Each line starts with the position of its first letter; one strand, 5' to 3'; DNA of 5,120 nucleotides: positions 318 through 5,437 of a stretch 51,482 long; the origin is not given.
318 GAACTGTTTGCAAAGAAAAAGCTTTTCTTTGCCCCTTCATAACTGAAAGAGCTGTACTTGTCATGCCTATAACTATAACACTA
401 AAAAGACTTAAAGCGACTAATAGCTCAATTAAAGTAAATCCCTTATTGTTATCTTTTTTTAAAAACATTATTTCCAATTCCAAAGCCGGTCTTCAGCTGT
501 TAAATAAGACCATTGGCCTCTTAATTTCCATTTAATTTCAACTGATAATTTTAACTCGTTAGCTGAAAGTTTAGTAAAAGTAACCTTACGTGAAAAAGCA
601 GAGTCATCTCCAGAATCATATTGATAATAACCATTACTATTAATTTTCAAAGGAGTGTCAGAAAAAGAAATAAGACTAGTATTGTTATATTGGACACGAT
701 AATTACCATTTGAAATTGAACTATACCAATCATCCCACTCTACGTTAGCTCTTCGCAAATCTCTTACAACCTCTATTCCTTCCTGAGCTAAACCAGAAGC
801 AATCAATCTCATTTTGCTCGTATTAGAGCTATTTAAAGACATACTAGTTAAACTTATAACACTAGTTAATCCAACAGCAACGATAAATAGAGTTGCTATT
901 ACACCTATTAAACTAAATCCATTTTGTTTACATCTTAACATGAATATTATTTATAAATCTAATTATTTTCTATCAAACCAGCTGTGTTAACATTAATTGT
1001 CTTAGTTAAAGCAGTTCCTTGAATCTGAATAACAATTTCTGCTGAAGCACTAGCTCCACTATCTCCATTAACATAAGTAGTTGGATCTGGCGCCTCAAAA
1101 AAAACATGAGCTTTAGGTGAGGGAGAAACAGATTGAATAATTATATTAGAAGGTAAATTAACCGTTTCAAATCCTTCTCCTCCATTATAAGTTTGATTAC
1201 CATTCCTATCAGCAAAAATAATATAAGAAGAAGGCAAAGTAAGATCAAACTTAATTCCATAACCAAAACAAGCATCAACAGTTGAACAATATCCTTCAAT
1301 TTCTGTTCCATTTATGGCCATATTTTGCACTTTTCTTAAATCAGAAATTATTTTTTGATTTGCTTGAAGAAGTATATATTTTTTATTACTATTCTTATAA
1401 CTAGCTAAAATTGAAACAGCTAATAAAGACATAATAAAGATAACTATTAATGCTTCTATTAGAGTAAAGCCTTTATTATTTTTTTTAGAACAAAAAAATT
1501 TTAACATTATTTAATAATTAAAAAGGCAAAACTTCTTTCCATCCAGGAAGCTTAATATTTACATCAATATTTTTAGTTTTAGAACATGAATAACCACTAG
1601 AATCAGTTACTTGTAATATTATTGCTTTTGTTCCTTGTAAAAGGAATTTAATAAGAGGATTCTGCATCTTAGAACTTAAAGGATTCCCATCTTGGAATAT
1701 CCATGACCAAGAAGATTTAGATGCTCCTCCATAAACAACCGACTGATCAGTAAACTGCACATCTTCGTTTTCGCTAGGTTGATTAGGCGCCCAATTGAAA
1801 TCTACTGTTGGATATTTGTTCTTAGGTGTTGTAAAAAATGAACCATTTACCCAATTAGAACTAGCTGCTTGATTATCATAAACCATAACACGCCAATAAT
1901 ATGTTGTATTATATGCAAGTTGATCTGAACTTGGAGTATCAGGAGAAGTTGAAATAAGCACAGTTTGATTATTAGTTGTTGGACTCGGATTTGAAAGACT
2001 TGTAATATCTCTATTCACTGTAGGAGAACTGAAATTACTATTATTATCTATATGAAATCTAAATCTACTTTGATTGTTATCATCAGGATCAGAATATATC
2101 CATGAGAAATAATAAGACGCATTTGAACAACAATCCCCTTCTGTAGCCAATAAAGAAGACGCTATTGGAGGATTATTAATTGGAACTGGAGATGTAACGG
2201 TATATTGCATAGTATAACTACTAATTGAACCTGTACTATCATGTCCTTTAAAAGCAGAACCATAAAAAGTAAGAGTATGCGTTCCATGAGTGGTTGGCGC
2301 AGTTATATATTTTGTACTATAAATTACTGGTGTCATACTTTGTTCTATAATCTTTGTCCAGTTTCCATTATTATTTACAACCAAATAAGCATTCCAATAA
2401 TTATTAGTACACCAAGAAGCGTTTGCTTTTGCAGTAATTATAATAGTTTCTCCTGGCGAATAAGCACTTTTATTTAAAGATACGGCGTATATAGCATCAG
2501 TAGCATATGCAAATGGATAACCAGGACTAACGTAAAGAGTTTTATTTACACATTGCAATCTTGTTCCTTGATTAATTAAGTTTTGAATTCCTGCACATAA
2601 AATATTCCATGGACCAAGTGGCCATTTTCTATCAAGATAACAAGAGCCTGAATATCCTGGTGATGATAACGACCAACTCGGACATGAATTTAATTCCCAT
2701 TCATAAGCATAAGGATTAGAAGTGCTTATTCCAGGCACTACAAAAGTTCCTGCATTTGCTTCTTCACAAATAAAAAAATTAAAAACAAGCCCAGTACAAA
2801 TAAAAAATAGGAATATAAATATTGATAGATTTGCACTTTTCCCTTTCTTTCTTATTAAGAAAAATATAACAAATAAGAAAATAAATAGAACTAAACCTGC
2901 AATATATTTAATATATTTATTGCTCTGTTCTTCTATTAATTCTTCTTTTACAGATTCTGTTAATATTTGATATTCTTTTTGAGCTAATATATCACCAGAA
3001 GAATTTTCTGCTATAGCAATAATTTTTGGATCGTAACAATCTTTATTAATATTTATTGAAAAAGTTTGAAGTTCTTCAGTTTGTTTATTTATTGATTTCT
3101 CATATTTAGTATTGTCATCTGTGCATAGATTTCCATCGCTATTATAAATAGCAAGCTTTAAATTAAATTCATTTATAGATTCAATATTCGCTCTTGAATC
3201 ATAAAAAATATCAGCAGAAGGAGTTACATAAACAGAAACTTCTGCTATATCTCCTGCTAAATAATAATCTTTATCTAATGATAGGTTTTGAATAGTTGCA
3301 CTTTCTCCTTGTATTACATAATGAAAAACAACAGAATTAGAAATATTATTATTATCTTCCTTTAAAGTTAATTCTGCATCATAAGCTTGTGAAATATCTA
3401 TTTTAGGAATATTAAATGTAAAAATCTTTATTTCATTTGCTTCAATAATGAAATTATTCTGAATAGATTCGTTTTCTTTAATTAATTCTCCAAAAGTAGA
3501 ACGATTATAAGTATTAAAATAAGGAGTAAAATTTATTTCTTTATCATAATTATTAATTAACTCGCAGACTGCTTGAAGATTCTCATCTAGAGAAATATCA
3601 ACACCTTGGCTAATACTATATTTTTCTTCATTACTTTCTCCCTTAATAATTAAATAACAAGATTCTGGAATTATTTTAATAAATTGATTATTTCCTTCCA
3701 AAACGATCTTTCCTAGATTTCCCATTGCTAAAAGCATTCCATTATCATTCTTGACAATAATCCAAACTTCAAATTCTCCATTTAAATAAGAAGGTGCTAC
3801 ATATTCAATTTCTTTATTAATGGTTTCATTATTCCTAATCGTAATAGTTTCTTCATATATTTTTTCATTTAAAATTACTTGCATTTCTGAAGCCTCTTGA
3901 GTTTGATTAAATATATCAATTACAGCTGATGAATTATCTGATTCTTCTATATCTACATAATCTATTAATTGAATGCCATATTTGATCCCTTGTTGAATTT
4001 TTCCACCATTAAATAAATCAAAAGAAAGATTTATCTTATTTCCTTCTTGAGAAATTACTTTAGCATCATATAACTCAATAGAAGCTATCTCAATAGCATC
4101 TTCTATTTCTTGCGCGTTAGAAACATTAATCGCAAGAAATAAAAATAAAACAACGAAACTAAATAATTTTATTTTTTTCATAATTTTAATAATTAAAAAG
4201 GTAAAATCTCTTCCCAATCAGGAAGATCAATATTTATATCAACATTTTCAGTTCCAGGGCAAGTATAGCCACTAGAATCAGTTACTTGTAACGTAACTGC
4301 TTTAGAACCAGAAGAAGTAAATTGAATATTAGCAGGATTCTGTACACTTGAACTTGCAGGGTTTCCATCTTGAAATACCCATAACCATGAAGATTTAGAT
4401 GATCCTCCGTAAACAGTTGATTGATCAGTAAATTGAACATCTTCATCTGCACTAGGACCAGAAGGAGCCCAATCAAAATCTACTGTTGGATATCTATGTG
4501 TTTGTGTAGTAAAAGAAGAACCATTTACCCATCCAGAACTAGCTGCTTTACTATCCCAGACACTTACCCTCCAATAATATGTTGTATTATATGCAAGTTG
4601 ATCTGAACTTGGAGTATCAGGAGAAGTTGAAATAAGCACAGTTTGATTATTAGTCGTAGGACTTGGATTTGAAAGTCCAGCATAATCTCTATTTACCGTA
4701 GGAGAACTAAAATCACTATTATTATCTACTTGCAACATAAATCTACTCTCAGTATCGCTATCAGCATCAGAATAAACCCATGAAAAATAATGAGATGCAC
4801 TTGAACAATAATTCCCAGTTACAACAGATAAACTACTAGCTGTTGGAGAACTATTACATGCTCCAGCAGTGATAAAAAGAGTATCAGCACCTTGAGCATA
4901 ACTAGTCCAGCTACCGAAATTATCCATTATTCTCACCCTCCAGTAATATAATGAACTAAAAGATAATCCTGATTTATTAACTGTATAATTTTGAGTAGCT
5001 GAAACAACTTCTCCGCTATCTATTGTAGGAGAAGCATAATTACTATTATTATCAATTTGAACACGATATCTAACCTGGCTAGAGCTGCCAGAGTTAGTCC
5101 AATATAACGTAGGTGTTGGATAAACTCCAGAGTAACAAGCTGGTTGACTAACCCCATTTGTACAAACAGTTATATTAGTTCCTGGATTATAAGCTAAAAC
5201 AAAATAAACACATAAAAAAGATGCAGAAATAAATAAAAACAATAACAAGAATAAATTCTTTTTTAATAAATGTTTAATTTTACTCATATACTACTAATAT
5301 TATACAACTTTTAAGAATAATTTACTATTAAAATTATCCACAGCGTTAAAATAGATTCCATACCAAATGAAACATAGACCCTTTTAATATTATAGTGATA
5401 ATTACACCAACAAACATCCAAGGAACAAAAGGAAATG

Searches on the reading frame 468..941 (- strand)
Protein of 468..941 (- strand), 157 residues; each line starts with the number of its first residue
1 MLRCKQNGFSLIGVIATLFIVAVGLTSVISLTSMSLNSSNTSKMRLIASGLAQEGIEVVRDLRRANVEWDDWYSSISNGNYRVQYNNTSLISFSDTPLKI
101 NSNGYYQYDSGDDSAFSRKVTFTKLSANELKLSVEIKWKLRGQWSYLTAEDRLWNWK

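Call 31: search_protein_families(library=pfam, proteins=[window:468-941:-], max_evalue=0.001)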
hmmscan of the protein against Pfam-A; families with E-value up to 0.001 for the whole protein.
window:468-941:- (157 aa): 1 family
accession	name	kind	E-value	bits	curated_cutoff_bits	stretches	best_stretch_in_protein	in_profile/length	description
PF07963.17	N_methyl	-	0.00014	21.7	21.2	1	4-28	2-26/27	Prokaryotic N-terminal methylation motif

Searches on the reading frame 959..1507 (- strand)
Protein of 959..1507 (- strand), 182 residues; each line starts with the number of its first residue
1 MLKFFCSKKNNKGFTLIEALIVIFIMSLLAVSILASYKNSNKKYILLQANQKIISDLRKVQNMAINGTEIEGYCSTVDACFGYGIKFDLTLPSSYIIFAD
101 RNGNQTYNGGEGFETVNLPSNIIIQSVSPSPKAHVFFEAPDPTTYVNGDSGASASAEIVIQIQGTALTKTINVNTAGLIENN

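Call 31: search_protein_families(library=pfam, proteins=[window:959-1507:-], max_evalue=0.001)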
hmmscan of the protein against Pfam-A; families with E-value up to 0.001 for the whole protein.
window:959-1507:- (182 aa): 1 family
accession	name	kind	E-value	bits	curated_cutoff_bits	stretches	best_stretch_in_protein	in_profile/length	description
PF07963.17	N_methyl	-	1.3e-08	34.5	21.2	1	8-33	1-26/27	Prokaryotic N-terminal methylation motif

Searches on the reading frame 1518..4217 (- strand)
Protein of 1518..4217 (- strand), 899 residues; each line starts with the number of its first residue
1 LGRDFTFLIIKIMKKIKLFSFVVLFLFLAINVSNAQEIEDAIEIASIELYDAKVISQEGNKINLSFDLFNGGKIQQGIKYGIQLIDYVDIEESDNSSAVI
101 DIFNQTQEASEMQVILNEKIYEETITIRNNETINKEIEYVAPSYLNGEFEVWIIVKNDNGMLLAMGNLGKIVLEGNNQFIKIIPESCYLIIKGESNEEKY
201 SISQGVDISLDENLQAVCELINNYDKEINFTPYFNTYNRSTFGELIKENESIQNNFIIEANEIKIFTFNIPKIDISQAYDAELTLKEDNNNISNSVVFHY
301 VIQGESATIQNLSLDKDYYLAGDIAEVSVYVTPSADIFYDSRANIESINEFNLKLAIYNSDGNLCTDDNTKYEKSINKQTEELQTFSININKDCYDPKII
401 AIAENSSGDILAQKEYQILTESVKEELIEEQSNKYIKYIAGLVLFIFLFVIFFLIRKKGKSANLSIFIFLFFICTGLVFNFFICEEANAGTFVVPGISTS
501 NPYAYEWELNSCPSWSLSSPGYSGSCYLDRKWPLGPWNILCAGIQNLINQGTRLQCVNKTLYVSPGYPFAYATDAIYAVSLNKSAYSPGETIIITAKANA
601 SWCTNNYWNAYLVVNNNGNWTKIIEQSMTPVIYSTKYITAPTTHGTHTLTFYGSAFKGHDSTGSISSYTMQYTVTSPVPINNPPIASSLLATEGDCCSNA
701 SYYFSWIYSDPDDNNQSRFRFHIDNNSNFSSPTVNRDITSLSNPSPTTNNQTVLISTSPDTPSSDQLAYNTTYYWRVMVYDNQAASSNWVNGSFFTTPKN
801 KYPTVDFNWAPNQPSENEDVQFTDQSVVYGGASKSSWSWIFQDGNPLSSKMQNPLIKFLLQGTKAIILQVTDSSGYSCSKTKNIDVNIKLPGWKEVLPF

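Call 31: search_protein_families(library=pfam, proteins=[window:1518-4217:-], max_evalue=0.001)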
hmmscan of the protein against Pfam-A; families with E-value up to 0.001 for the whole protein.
window:1518-4217:- (899 aa): 2 families
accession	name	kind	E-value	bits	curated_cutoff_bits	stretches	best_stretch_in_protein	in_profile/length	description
PF18911.6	PKD_4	-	1.2e-07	32.2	27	1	800-886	1-83/85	PKD domain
PF25788.1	Ig_Rha78A_N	-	5.3e-05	23.9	27.4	1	702-797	20-101/105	Rha78A-like, N-terminal immunoglobulin domain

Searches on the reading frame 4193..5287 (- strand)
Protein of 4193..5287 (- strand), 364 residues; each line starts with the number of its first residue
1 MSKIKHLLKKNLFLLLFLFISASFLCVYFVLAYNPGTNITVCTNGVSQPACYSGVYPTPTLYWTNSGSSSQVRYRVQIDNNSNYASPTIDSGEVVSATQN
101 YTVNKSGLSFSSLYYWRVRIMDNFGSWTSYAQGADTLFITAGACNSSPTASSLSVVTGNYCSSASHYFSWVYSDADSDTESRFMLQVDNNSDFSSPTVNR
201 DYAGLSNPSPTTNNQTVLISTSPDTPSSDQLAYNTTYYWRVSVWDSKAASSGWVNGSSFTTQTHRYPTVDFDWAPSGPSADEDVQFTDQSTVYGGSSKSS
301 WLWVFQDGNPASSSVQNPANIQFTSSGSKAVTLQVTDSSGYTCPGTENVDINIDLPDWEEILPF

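Call 31: search_protein_families(library=pfam, proteins=[window:4193-5287:-], max_evalue=0.001)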
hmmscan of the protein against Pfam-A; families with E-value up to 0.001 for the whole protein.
window:4193-5287:- (364 aa): 3 families
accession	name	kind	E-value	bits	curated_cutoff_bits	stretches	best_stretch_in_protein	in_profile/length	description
PF25788.1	Ig_Rha78A_N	-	2.4e-11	44.2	27.4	2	57-131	18-94/105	Rha78A-like, N-terminal immunoglobulin domain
PF18911.6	PKD_4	-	1e-07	32.4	27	1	275-349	11-81/85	PKD domain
PF14292.12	SusE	-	0.00025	21.7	25.2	0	157-201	26-71/106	SusE outer membrane protein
